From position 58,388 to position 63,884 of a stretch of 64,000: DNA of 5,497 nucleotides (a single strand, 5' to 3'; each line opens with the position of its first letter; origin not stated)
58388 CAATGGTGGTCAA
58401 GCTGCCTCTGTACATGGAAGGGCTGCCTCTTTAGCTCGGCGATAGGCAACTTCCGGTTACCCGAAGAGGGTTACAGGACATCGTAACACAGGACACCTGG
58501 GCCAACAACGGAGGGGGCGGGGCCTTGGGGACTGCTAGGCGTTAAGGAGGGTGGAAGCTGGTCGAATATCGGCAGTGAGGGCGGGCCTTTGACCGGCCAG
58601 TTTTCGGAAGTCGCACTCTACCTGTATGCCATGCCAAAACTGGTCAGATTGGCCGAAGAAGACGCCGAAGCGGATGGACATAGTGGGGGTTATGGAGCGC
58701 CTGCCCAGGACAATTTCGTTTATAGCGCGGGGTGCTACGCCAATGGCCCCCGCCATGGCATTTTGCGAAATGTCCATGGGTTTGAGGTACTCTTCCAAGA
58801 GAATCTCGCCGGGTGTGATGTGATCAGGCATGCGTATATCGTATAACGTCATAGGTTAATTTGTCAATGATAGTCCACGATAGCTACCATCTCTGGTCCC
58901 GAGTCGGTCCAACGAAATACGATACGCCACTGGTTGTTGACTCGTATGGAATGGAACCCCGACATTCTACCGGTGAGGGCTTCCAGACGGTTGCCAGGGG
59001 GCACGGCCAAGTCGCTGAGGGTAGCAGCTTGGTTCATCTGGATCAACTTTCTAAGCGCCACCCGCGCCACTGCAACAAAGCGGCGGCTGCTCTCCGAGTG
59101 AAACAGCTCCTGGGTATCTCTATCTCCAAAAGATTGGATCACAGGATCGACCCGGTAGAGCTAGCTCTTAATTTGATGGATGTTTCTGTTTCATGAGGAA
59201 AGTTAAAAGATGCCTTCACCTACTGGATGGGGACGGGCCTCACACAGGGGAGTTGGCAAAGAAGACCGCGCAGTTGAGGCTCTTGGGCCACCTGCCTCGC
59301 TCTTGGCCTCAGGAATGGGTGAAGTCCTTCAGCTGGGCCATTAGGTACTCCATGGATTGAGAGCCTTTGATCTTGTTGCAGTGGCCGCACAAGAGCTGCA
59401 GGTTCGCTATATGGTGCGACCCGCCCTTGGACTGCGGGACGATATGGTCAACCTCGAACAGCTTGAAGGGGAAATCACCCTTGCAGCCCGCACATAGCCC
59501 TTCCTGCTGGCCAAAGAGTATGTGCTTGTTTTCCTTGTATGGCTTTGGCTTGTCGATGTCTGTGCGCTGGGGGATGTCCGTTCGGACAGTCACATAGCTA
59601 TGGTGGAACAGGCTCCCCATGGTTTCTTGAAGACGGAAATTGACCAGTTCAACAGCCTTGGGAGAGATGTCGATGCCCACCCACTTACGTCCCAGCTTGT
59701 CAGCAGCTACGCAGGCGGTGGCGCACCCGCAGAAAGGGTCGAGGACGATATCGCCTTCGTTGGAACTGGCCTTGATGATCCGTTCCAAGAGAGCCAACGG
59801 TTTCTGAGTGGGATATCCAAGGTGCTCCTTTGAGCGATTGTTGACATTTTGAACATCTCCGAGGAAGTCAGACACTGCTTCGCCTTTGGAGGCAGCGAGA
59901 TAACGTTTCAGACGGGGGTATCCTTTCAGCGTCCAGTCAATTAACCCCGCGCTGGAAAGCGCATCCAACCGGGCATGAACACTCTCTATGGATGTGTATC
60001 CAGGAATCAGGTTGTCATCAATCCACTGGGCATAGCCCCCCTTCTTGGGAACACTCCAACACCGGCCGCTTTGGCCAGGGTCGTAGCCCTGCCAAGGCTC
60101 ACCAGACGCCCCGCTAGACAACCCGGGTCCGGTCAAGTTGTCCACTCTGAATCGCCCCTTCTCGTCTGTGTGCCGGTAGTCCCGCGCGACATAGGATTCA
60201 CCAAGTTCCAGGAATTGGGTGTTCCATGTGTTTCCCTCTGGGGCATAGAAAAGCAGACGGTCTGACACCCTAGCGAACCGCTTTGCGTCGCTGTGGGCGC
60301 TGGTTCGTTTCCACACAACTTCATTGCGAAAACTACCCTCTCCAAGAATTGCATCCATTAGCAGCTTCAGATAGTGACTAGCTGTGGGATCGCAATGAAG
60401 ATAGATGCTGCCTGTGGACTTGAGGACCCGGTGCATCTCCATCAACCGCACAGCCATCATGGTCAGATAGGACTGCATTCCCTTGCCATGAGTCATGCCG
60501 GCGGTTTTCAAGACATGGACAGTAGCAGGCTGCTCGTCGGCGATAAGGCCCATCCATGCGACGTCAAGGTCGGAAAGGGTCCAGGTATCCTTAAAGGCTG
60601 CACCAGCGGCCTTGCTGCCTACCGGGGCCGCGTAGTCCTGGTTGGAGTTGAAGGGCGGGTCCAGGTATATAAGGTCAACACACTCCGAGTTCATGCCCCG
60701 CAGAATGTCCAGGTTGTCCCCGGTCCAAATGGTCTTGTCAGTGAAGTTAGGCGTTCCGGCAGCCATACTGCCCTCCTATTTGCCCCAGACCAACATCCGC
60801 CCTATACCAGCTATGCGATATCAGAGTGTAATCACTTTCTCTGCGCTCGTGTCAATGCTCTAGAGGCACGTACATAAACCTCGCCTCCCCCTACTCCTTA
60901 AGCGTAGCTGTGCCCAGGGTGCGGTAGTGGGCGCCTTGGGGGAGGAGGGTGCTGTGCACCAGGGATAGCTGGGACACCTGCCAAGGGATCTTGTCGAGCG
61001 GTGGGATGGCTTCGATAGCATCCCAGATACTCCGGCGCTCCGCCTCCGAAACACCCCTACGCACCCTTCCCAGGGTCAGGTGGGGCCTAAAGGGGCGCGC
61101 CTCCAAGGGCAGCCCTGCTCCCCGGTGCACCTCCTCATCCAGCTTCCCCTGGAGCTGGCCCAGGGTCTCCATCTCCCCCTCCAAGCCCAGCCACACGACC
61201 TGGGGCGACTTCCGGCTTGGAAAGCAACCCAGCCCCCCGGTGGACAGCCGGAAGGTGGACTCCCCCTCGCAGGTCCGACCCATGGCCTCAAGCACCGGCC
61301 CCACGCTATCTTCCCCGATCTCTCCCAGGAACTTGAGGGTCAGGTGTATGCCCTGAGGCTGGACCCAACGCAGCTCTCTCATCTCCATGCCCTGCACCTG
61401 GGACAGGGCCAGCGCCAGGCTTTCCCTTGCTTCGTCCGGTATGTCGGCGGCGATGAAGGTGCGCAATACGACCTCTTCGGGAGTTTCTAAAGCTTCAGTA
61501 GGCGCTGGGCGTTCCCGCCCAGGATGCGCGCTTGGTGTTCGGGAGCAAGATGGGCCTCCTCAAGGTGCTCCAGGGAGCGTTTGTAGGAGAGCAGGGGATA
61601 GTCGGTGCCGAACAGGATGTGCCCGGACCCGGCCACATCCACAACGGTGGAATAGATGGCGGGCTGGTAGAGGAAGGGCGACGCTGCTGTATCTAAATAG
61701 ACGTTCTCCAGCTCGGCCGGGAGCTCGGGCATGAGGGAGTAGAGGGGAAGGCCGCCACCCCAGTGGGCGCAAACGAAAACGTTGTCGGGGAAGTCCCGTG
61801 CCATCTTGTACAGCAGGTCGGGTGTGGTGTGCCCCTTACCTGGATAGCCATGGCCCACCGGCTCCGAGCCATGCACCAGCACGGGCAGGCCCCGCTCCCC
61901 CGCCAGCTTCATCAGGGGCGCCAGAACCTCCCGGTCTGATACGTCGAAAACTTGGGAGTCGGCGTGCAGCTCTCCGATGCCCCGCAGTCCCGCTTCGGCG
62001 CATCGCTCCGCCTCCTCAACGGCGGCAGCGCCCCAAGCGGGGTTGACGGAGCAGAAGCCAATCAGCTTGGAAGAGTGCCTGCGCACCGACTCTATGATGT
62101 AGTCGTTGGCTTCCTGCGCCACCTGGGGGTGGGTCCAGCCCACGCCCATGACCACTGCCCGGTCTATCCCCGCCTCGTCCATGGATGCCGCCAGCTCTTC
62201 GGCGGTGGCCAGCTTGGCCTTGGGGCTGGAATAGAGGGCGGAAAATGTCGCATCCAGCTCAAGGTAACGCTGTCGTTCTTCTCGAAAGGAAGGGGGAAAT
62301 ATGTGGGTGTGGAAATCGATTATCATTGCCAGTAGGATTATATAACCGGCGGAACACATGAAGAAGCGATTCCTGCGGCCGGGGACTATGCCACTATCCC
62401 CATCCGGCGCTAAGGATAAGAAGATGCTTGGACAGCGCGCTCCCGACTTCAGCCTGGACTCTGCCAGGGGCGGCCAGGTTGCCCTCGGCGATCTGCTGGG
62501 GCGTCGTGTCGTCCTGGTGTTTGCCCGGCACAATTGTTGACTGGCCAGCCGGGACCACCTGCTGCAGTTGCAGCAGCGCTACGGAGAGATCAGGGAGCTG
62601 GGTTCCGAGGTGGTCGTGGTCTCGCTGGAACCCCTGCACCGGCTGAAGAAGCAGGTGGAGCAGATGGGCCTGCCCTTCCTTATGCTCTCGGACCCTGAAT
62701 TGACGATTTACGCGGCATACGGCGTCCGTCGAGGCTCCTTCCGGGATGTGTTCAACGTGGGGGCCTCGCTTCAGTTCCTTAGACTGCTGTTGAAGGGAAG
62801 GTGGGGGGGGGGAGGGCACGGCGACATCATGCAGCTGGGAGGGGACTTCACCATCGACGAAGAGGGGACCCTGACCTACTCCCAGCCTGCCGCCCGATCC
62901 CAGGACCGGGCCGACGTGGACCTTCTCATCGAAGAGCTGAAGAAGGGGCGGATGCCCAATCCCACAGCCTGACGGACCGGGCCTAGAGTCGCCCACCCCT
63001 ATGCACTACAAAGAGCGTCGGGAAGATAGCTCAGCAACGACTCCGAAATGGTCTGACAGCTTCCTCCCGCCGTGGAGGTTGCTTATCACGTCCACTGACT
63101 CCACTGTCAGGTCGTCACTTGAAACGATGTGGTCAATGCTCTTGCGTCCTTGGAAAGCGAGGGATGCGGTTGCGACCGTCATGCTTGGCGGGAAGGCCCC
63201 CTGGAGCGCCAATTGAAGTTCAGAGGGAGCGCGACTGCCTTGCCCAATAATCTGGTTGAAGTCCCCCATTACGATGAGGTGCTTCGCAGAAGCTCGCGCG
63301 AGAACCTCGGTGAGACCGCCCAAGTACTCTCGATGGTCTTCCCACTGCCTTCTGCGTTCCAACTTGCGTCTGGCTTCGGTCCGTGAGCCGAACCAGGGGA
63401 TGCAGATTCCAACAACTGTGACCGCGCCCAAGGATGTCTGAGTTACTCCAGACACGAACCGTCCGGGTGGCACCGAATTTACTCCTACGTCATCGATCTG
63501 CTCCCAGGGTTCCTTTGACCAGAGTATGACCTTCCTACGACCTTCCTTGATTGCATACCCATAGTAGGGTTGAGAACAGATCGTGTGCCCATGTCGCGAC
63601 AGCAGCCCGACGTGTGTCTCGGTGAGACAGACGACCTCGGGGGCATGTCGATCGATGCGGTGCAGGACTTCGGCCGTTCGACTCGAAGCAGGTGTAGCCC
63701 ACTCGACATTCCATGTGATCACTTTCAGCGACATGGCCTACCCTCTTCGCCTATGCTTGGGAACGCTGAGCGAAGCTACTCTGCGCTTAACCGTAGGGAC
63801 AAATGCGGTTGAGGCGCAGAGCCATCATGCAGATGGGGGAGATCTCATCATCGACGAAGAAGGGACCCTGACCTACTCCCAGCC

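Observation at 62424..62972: Single in-frame TGA at the catalytic Cys position of a peroxiredoxin-like gene: candidate selenocysteine (UxxS) protein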

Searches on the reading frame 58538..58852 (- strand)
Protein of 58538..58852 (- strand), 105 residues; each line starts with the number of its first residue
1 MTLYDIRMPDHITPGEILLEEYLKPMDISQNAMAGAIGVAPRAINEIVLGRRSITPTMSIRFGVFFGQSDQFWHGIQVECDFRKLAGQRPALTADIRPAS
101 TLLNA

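Call 47: search_protein_families(library=ncbifam, proteins=[window:58538-58852:-], max_evalue=0.001)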
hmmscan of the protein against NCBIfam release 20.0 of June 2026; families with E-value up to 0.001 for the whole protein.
window:58538-58852:- (105 aa): 1 family
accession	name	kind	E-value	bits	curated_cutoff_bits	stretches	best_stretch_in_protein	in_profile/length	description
TIGR02607.1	antidote_HigA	equivalog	9.4e-24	83.1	47.7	1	10-85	3-78/81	HigA family addiction module antitoxin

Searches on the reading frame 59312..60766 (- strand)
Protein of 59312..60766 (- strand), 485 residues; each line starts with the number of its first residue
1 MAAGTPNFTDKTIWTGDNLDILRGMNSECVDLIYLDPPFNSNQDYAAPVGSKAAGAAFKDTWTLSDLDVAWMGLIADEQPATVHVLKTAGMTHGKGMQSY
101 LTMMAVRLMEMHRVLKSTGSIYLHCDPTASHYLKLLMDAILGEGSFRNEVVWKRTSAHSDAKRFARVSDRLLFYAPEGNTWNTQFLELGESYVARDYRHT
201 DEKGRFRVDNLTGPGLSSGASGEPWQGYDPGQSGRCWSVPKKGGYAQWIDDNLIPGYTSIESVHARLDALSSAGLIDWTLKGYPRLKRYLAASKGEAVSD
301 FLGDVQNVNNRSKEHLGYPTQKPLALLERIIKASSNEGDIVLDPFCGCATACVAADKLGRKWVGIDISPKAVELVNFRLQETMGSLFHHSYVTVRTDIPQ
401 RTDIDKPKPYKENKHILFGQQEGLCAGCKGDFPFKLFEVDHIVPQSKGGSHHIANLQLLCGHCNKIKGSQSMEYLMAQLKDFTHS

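Call 47: search_protein_families(library=ncbifam, proteins=[window:59312-60766:-], max_evalue=0.001)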
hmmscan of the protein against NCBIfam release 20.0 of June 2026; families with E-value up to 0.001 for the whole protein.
window:59312-60766:- (485 aa): 6 families
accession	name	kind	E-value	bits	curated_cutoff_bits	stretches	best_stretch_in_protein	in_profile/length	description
NF008572.0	PRK11524.1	equivalog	2.3e-30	105.7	292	2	306-380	183-257/294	adenine-specific DNA-methyltransferase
NF050803.1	DnaMtaseCcrMCaul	equivalog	9.9e-23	80.6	830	1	314-383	182-251/350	adenine-specific DNA-methyltransferase CcrM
NF010253.0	PRK13699.1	subfamily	8.7e-14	51.7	244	1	292-369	120-195/226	DNA methyltransferase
NF040563.1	guided_IscB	equivalog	4.6e-10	39.1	175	1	413-478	183-246/314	RNA-guided endonuclease IscB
NF049971.1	CRISPR_Cas9d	exception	4.2e-06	25.7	375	1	413-469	536-595/986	type II CRISPR RNA-guided endonuclease Cas9d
TIGR01177.1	TIGR01177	hypoth_equivalog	0.00025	20.4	316.55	1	335-373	180-218/330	TIGR01177 family methyltransferase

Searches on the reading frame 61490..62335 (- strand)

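Call 47: search_protein_families(library=ncbifam, proteins=[window:61490-62335:-], max_evalue=0.001)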
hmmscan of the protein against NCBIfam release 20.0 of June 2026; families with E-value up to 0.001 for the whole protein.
window:61490-62335:- (282 aa): 0 families

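Call 81: search_protein_families(library=pfam, proteins=[window:61490-62335:-], max_evalue=0.0001)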
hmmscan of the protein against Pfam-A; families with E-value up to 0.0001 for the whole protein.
window:61490-62335:- (282 aa): 1 family
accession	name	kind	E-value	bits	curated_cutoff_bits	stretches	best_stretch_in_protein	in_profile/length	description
PF04909.20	Amidohydro_2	-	2.6e-41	142.7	26.4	1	6-282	1-289/289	Amidohydrolase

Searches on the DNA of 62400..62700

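Call 98: search_rna_families(source=window, start=62400, end=62700, threshold=evalue, max_evalue=10)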
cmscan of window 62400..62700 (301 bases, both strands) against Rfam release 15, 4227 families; matches with E-value up to 10: 3.
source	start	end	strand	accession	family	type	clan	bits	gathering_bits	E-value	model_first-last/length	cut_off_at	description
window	62450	62531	+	RF03472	mir-623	Gene; miRNA;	-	18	70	0.38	1-87/87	no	mir-623 microRNA precursor family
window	62440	62509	+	RF00992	mir-593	Gene; miRNA;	-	13.4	100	5.5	1-100/100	no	mir-593 microRNA precursor family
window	62621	62655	-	RF02147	MEG8_3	Gene; lncRNA;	-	11.1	40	1.9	33-66/66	no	Maternally expressed 8 exon 3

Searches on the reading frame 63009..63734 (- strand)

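Call 47: search_protein_families(library=ncbifam, proteins=[window:63009-63734:-], max_evalue=0.001)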
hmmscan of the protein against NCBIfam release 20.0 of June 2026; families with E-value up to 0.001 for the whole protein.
window:63009-63734:- (242 aa): 3 families
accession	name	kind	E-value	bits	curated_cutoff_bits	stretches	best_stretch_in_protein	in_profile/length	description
TIGR00633.1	xth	equivalog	2e-09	37.4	99.05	1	3-160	1-151/255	exodeoxyribonuclease III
TIGR00195.1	exoDNase_III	equivalog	2.2e-08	34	182.55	1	3-160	1-148/254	exodeoxyribonuclease III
NF008733.0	PRK11756.1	equivalog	0.0003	20.1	280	0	4-160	2-154/269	exodeoxyribonuclease III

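Call 81: search_protein_families(library=pfam, proteins=[window:63009-63734:-], max_evalue=0.0001)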
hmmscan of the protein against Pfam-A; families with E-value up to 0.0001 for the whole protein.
window:63009-63734:- (242 aa): 1 family
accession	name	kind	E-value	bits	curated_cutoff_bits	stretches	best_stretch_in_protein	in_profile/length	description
PF03372.29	Exo_endo_phos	-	1.3e-16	61.4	24.5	1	6-229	1-225/225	Endonuclease/Exonuclease/phosphatase family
